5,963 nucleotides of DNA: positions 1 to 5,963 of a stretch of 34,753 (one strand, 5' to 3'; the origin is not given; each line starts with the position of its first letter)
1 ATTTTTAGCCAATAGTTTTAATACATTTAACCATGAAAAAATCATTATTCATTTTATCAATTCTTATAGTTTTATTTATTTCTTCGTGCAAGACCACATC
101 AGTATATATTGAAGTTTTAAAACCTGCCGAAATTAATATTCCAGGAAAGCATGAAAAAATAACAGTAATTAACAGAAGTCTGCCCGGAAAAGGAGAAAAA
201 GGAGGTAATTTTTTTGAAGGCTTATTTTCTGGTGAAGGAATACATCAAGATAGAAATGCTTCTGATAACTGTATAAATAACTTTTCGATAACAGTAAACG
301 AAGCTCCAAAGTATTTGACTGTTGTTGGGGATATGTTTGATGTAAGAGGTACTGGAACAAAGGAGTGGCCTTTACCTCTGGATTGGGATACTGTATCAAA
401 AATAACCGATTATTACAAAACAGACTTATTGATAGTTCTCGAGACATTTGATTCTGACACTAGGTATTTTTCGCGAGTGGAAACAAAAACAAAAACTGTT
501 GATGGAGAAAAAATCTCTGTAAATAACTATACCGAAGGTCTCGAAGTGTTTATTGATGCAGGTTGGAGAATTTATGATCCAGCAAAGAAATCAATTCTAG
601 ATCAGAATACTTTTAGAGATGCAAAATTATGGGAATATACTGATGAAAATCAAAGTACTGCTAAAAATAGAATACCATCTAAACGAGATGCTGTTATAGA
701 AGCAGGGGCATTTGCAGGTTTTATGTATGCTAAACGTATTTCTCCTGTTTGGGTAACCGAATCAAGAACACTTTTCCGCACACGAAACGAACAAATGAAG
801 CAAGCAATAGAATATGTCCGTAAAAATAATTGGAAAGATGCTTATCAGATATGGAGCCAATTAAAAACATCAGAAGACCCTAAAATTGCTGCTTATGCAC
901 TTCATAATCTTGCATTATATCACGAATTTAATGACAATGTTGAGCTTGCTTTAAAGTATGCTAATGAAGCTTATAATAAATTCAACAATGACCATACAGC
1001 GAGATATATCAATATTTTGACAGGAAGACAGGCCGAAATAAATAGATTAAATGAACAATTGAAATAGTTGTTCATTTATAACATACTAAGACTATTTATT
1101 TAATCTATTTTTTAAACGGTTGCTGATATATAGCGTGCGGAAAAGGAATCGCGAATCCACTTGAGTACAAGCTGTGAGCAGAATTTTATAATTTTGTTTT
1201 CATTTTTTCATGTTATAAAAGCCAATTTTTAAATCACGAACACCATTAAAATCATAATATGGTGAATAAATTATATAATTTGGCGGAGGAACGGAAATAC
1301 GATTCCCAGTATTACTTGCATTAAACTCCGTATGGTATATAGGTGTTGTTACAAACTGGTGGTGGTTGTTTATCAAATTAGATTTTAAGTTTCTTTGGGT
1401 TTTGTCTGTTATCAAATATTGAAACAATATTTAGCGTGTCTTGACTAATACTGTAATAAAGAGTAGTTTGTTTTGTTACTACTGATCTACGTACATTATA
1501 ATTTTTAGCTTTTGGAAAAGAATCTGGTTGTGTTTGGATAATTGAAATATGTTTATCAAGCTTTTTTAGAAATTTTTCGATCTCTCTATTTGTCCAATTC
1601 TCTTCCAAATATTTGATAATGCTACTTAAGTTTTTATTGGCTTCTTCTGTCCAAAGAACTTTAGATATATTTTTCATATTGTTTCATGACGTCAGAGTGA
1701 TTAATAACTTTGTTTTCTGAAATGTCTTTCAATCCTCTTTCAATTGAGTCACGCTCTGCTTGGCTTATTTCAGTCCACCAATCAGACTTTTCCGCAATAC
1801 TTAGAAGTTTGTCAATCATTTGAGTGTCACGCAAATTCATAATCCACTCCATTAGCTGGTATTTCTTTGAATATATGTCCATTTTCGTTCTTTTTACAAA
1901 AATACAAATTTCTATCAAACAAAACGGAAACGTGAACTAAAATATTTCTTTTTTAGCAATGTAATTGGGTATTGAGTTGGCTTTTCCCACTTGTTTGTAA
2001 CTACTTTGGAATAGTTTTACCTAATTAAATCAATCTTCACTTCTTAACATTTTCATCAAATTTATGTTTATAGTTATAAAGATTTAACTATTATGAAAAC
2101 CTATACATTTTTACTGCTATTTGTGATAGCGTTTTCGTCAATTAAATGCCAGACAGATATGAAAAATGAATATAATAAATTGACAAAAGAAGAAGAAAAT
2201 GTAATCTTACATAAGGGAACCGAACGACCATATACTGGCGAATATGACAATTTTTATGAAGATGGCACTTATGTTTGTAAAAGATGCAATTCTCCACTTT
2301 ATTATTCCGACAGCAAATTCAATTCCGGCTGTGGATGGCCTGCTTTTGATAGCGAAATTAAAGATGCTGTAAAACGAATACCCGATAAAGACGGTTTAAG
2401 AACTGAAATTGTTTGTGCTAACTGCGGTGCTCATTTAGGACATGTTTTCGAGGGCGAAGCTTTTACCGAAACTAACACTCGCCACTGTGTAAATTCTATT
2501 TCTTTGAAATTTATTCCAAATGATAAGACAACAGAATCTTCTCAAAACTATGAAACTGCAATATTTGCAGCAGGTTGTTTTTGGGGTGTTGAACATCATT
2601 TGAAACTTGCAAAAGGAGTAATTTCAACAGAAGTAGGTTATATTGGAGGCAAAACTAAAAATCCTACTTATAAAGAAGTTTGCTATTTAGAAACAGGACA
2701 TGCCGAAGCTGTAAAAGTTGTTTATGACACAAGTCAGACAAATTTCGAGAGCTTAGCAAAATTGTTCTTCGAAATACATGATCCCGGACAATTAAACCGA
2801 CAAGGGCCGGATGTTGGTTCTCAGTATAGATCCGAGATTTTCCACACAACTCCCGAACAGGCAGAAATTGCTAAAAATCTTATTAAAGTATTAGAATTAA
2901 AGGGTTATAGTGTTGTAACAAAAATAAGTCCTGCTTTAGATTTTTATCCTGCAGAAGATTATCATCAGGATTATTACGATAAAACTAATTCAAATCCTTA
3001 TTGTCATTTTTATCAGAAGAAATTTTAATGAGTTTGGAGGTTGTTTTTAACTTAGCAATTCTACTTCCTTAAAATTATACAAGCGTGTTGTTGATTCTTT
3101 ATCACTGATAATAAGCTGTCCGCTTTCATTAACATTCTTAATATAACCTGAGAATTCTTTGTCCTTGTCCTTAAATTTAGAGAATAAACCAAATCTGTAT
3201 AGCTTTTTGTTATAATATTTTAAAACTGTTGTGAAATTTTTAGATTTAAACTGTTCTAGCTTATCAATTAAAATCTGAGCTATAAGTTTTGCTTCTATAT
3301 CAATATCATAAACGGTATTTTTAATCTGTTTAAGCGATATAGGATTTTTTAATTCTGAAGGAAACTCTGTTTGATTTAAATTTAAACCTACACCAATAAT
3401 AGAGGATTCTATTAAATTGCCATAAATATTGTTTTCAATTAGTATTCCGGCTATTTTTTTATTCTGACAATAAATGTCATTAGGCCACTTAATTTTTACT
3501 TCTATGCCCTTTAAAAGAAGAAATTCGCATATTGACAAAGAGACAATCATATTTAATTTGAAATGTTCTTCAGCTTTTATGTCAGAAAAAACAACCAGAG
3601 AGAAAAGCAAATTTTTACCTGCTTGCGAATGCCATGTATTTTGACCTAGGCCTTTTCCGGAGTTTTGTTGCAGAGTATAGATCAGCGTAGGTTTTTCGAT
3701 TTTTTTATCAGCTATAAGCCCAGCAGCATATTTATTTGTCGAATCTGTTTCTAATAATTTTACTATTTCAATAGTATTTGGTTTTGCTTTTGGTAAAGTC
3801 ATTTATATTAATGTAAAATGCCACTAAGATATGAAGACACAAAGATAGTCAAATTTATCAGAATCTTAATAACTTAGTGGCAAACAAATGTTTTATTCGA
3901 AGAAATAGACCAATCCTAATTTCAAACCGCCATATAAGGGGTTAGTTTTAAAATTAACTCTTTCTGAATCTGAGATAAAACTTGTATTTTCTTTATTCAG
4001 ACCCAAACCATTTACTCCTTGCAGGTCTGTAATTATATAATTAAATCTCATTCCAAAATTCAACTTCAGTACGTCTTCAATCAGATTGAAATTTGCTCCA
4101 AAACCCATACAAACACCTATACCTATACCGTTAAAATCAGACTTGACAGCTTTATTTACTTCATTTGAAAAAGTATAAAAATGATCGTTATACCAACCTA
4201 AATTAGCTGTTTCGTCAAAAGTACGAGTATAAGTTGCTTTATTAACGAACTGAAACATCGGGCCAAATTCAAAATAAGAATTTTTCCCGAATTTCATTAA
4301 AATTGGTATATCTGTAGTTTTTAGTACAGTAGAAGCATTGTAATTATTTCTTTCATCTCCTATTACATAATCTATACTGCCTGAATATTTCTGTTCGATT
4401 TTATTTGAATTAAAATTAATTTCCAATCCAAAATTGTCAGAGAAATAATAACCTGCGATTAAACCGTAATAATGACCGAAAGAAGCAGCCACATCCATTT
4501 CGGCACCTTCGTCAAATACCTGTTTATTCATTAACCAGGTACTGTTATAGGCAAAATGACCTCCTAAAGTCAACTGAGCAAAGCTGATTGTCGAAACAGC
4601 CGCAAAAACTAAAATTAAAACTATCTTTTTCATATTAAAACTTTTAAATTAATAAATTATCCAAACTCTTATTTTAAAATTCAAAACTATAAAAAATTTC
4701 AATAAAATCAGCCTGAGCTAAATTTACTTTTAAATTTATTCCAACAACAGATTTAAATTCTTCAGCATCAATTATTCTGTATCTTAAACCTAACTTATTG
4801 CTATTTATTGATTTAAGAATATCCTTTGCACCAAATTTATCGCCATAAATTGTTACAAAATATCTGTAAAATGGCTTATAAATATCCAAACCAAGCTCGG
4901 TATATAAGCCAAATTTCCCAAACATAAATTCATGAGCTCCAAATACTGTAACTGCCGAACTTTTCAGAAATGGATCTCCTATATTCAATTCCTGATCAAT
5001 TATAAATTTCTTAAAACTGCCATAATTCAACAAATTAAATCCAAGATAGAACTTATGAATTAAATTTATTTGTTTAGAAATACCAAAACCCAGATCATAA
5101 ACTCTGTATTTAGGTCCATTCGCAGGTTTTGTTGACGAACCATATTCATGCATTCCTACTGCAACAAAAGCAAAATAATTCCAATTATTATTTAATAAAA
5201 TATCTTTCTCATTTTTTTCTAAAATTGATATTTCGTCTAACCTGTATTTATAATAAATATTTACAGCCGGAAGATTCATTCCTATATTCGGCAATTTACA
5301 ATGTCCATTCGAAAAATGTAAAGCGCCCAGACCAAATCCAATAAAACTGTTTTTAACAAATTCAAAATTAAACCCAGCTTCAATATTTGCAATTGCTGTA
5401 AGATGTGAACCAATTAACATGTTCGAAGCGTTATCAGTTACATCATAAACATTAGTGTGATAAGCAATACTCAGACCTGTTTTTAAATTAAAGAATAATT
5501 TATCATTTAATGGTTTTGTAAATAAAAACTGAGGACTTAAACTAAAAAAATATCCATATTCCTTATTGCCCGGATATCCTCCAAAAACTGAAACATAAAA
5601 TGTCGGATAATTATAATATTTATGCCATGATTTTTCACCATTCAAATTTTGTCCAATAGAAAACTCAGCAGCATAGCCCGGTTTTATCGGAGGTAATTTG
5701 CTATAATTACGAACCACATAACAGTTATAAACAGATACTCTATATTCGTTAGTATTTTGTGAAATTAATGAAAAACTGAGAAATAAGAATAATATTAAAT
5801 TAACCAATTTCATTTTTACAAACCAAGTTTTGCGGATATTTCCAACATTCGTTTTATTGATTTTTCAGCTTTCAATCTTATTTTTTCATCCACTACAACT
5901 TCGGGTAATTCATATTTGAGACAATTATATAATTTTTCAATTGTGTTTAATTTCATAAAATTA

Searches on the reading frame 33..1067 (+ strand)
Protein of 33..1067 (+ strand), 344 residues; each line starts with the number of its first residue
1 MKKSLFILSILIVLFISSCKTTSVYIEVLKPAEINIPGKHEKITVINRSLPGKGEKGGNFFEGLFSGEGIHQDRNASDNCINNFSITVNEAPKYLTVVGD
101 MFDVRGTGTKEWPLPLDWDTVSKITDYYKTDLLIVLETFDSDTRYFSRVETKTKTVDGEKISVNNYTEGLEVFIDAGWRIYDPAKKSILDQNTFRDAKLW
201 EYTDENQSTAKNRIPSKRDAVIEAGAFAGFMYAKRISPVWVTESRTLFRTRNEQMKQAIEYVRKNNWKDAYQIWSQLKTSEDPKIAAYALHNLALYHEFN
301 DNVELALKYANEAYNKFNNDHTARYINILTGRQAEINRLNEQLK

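Call 48: search_protein_families(library=pfam, proteins=[window:33-1067:+], max_evalue=0.00001)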
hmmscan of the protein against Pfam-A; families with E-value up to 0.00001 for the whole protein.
window:33-1067:+ (344 aa): 1 family
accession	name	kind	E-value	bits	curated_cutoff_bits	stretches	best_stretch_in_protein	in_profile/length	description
PF19867.5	DUF6340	-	1.5e-56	191.9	26.4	1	42-301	3-258/258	Family of unknown function (DUF6340)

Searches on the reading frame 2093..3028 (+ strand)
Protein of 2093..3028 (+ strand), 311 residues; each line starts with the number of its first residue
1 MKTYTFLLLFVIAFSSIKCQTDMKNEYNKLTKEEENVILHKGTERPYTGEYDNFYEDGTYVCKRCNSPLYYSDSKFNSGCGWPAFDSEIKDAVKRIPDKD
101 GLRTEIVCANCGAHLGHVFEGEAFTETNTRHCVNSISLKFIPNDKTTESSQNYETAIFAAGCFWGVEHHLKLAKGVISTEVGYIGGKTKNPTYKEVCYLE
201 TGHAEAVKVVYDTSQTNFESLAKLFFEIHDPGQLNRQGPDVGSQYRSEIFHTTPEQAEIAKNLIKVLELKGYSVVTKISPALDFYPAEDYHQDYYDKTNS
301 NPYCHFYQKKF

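Call 48: search_protein_families(library=pfam, proteins=[window:2093-3028:+], max_evalue=0.00001)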
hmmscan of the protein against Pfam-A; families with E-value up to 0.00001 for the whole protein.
window:2093-3028:+ (311 aa): 2 families
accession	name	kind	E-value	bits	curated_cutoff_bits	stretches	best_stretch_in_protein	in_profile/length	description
PF01625.27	PMSR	-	1.3e-59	201.3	23.7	1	155-305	1-153/153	Peptide methionine sulfoxide reductase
PF01641.26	SelR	-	2.7e-43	147.1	24.9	1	30-142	1-116/116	SelR domain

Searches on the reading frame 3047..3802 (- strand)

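Call 48: search_protein_families(library=pfam, proteins=[window:3047-3802:-], max_evalue=0.00001)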
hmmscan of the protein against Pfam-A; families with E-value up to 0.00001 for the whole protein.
window:3047-3802:- (251 aa): 1 family
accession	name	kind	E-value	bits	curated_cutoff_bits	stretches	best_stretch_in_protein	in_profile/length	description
PF03099.24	BPL_LplA_LipB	-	2.9e-21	76.2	21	1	19-141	5-133/133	Biotin/lipoate A/B protein ligase family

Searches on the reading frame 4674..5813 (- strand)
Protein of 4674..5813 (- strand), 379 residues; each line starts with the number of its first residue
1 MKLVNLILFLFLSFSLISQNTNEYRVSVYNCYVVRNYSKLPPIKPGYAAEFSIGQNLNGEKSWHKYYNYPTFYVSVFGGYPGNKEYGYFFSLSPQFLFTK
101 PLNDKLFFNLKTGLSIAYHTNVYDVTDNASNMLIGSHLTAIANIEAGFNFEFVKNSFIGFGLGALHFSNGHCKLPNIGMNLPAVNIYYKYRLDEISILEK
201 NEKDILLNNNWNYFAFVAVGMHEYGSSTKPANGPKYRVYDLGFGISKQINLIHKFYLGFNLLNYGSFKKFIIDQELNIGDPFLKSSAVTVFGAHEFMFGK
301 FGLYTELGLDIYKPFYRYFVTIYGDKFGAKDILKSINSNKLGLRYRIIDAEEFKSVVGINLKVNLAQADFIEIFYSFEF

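Call 48: search_protein_families(library=pfam, proteins=[window:4674-5813:-], max_evalue=0.00001)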
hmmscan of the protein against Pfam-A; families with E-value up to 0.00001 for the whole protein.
window:4674-5813:- (379 aa): 1 family
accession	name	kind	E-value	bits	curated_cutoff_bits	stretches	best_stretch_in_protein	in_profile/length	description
PF09411.16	PagL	-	5.9e-07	30.1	23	1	50-188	4-135/136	Lipid A 3-O-deacylase (PagL)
